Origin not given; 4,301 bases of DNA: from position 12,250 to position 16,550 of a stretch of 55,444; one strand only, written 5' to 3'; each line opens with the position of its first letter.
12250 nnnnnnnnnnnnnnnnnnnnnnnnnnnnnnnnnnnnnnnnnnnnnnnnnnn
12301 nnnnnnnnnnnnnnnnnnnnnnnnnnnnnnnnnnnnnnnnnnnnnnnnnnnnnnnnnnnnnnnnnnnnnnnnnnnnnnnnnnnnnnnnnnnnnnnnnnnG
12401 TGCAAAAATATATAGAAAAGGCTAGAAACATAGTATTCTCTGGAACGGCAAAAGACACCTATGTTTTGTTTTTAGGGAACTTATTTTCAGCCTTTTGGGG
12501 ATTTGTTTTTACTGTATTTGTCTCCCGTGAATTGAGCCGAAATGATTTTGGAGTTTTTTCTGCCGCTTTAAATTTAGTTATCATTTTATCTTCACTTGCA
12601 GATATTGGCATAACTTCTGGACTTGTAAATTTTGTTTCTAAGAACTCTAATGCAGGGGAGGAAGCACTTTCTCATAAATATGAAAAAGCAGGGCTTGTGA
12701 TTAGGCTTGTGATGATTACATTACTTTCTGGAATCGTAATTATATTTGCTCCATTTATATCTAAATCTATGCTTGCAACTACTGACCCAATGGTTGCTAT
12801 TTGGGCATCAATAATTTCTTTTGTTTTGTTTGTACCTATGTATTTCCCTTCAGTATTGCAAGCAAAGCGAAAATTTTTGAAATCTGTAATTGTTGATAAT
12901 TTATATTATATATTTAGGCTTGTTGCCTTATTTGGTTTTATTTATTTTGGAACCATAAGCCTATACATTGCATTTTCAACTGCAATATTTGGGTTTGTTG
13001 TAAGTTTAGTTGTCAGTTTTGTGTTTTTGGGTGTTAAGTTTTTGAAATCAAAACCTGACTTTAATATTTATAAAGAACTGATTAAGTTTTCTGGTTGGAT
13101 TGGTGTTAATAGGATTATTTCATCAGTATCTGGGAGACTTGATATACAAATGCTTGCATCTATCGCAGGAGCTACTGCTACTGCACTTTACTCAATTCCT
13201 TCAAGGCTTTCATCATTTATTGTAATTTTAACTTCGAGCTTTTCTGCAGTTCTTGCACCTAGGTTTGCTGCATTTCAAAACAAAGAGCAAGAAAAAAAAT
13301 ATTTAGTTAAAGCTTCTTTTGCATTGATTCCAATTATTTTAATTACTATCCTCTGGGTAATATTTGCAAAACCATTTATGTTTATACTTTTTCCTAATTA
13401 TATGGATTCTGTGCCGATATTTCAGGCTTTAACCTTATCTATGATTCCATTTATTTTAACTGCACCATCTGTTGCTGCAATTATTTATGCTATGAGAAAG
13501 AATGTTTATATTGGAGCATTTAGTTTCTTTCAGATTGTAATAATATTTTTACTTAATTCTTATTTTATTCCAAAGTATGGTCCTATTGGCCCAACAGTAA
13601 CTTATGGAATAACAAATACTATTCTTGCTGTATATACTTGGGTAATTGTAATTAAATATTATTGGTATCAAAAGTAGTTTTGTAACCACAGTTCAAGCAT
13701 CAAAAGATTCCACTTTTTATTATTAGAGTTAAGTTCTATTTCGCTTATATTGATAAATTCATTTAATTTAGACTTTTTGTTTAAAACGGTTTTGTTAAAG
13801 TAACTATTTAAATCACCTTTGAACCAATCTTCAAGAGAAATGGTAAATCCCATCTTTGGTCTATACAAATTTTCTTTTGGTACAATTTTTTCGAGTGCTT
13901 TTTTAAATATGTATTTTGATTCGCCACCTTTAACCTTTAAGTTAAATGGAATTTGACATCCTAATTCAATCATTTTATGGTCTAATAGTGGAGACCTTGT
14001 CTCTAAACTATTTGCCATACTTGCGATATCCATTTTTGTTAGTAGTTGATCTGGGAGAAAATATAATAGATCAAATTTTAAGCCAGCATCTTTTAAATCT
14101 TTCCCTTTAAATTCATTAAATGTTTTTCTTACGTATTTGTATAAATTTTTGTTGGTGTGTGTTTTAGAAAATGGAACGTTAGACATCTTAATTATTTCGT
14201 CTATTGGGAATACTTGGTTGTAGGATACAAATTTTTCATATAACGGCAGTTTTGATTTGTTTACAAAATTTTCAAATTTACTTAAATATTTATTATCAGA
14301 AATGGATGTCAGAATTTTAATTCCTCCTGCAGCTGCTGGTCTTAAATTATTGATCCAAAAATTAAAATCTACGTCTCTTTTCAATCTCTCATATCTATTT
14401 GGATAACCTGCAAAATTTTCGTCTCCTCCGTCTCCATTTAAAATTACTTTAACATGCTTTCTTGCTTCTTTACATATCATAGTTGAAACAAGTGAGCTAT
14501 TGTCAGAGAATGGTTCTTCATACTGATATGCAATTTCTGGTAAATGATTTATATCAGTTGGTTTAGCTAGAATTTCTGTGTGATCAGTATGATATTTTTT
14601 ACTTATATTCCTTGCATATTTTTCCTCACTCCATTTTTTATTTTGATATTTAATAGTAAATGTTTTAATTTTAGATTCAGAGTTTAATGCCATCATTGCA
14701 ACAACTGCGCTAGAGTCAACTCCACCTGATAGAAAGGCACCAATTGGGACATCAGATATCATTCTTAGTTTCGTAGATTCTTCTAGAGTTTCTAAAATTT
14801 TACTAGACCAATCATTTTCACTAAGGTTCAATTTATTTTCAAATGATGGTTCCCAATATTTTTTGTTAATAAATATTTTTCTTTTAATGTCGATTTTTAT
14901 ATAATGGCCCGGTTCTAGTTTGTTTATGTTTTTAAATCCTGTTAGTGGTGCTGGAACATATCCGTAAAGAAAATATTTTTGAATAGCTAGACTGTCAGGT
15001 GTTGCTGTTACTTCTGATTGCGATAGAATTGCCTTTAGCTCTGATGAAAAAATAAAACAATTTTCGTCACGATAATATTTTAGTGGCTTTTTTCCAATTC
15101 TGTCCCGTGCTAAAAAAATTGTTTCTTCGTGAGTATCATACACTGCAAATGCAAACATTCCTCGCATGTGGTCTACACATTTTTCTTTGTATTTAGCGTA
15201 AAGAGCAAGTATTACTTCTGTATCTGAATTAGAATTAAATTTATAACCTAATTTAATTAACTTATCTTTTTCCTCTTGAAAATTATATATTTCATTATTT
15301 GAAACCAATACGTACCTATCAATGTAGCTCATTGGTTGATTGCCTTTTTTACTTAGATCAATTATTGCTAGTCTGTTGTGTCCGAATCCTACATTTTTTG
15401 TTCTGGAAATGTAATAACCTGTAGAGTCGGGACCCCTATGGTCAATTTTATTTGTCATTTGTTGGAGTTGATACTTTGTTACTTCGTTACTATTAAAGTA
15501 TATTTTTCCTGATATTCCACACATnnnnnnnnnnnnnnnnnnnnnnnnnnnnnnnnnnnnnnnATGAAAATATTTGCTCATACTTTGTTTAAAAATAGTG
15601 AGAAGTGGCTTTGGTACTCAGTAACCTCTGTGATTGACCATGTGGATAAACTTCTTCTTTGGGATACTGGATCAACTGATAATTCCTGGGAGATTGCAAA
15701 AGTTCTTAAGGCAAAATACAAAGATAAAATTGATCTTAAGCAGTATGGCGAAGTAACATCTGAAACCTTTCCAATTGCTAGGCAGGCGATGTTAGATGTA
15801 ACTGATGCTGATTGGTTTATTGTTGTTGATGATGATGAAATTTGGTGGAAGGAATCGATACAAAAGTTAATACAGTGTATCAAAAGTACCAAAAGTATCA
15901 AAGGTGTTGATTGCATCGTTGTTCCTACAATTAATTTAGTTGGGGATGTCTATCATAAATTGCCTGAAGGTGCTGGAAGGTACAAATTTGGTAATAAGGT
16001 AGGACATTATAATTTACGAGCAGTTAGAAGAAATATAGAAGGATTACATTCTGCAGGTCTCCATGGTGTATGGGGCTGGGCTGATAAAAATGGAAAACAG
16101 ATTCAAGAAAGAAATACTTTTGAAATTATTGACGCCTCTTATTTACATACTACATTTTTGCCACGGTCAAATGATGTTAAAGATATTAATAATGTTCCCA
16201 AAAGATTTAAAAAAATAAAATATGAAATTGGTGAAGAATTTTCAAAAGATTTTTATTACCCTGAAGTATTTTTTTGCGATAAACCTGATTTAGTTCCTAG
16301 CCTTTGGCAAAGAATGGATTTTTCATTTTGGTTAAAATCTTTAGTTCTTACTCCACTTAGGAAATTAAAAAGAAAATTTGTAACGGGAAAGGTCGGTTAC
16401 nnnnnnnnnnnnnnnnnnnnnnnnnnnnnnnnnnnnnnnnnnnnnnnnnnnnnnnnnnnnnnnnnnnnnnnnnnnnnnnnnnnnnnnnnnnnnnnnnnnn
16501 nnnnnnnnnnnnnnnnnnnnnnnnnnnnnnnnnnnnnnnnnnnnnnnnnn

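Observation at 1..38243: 38-kb co-directional glycan-assembly super-locus with about nine GT-C-type membrane glycosyltransferase paralogs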

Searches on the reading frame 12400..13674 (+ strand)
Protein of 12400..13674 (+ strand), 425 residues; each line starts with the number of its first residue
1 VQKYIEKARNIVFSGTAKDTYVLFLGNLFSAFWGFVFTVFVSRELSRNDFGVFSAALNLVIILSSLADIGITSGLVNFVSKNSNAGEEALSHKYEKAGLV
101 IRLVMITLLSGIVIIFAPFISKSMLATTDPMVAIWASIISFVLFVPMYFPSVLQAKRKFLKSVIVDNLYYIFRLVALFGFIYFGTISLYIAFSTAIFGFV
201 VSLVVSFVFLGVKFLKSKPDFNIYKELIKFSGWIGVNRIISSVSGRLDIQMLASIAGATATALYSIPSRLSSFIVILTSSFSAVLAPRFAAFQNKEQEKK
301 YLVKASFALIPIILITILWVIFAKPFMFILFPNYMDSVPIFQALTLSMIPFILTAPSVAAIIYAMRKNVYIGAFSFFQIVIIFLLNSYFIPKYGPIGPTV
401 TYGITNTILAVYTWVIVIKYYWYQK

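Call 3: search_protein_families(library=pfam, proteins=[window:12400-13674:+], max_evalue=0.01)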
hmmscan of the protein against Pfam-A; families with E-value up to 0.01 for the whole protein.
window:12400-13674:+ (425 aa): 3 families
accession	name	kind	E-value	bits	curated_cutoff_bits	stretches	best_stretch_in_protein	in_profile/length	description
PF01943.22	Polysacc_synt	-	4.1e-24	85.9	28.2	1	17-292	2-273/274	Polysaccharide biosynthesis protein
PF13440.11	Polysacc_synt_3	-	3.3e-10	40.1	23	1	41-331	2-284/293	Polysaccharide biosynthesis protein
PF01554.23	MatE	-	0.00019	21.6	24.9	1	24-159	3-134/161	MatE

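Call 50: search_protein_families(library=ncbifam, proteins=[window:12400-13674:+], max_evalue=0.00001)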
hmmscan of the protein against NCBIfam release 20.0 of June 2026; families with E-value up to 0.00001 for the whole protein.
window:12400-13674:+ (425 aa): 1 family
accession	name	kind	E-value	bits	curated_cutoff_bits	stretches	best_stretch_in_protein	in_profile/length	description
TIGR02900.1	spore_V_B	equivalog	6.7e-06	25.1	372.3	0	18-412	3-426/488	stage V sporulation protein B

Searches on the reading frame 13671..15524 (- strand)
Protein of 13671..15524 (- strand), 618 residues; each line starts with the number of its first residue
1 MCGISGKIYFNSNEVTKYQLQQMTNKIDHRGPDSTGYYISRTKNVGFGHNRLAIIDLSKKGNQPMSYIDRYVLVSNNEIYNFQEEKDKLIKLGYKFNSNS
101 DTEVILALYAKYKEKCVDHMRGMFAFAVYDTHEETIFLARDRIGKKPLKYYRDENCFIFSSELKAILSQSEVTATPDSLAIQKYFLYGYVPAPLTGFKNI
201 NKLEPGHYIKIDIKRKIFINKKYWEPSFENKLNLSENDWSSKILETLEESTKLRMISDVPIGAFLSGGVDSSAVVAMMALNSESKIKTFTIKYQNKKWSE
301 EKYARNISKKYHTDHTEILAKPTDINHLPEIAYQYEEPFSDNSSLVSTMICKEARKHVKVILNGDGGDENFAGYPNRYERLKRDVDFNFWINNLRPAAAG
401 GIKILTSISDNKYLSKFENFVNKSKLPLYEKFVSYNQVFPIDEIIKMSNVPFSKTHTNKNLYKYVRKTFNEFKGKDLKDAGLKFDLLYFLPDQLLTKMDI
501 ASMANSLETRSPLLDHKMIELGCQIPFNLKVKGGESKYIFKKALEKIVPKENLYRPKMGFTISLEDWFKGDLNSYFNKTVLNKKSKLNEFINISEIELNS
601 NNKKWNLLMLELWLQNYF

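Call 4: search_protein_families(library=pfam, proteins=[window:13671-15524:-], max_evalue=0.01)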
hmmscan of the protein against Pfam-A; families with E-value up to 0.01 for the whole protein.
window:13671-15524:- (618 aa): 6 families
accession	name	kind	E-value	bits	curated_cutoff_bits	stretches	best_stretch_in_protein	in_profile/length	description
PF00733.27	Asn_synthase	-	7.3e-84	282.9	21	1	243-615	2-354/354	Asparagine synthase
PF13537.11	GATase_7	-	7.6e-42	142.6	25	1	49-167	1-122/123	Glutamine amidotransferase domain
PF13522.11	GATase_6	-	4.4e-38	130.7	27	1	32-162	1-130/130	Glutamine amidotransferase domain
PF06508.19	QueC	-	2.6e-06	27.5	22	1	264-318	5-58/210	Queuosine biosynthesis protein QueC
PF12481.13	DUF3700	-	3.4e-05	23.9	27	1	114-165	123-174/228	Aluminium induced protein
PF03054.22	tRNA_Me_trans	-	0.002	18.3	20.6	1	263-327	5-67/202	tRNA methyl transferase HUP domain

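Call 49: search_protein_families(library=ncbifam, proteins=[window:13671-15524:-], max_evalue=0.00001)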
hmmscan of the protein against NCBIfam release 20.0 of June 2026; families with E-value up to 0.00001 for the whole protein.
window:13671-15524:- (618 aa): 9 families
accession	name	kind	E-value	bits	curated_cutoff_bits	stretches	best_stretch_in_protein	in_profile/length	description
TIGR03108.1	eps_aminotran_1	hypoth_equivalog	3.7e-152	508.2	816.9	2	1-378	1-377/628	XrtA/PEP-CTERM system amidotransferase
TIGR01536.1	asn_synth_AEB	equivalog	1.9e-137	459.4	267.1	1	2-560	1-517/517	asparagine synthase (glutamine-hydrolyzing)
TIGR03104.1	trio_amidotrans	equivalog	2.4e-114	382.7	570.1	2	1-380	1-385/589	N-acetylglutaminylglutamine amidotransferase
NF006949.0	PRK09431.1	equivalog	3.6e-78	263.5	499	3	1-171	1-170/554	asparagine synthase B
NF033535.1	lass_lactam_cya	exception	1.2e-77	262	525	2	1-470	1-471/668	lasso peptide isopeptide bond-forming cyclase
NF001484.0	PRK00331.1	subfamily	3e-12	45.7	381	1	43-171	65-203/601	isomerizing glutamine--fructose-6-phosphate transaminase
NF033561.1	macrolact_Ik_Al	subfamily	2.5e-11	42.9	300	1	125-372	82-332/561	albusnodin/ikarugamycin family macrolactam cyclase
TIGR01135.1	glmS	equivalog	1.6e-10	40.1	418.05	1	43-171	64-202/607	glutamine--fructose-6-phosphate transaminase (isomerizing)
TIGR01134.1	purF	equivalog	3.1e-10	40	350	1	43-169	64-202/432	amidophosphoribosyltransferase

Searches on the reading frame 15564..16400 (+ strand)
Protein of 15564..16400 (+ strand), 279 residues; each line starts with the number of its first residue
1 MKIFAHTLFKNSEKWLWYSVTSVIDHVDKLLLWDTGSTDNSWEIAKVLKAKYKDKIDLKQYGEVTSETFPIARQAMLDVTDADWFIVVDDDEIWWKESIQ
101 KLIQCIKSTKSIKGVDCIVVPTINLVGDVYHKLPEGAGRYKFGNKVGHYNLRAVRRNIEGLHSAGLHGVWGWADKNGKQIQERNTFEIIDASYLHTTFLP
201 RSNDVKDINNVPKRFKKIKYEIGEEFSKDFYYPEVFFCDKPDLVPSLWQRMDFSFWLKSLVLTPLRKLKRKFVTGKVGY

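Call 5: search_protein_families(library=pfam, proteins=[window:15564-16400:+], max_evalue=0.01)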
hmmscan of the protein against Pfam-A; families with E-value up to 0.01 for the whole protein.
window:15564-16400:+ (279 aa): 2 families
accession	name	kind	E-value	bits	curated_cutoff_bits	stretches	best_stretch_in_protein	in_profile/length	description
PF00535.33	Glycos_transf_2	-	2.1e-10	41.3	23.3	1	9-110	6-107/168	Glycosyl transferase family 2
PF13704.12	Glyco_tranf_2_4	-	0.0001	23.2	27.5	1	26-98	18-88/98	Glycosyl transferase family 2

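Call 25: search_solved_structures(query=window:15564-16400:+, max_evalue=0.1)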
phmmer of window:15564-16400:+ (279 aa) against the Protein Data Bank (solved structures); distinct sequences matched with E-value up to 0.1: 4.
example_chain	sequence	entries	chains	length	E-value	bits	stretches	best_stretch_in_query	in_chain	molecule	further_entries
7msp_A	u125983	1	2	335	1.7e-05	27.5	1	11-146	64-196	SPbeta prophage-derived glycosyltransferase SunS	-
7msn_A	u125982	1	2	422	2e-05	27.2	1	11-145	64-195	SPbeta prophage-derived glycosyltransferase SunS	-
22ao_A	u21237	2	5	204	5.3e-05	25.9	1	5-110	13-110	GmaR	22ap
7msk_A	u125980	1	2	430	0.0041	19.7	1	8-130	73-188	Glyco_trans_2-like domain-containing protein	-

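Call 50: search_protein_families(library=ncbifam, proteins=[window:15564-16400:+], max_evalue=0.00001)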
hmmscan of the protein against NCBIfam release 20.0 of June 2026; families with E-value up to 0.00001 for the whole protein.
window:15564-16400:+ (279 aa): 1 family
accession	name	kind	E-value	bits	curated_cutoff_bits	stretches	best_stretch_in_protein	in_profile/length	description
TIGR04195.1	S_glycosyl_SunS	equivalog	1.1e-07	31.1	350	1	8-131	64-180/421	SunS family peptide S-glycosyltransferase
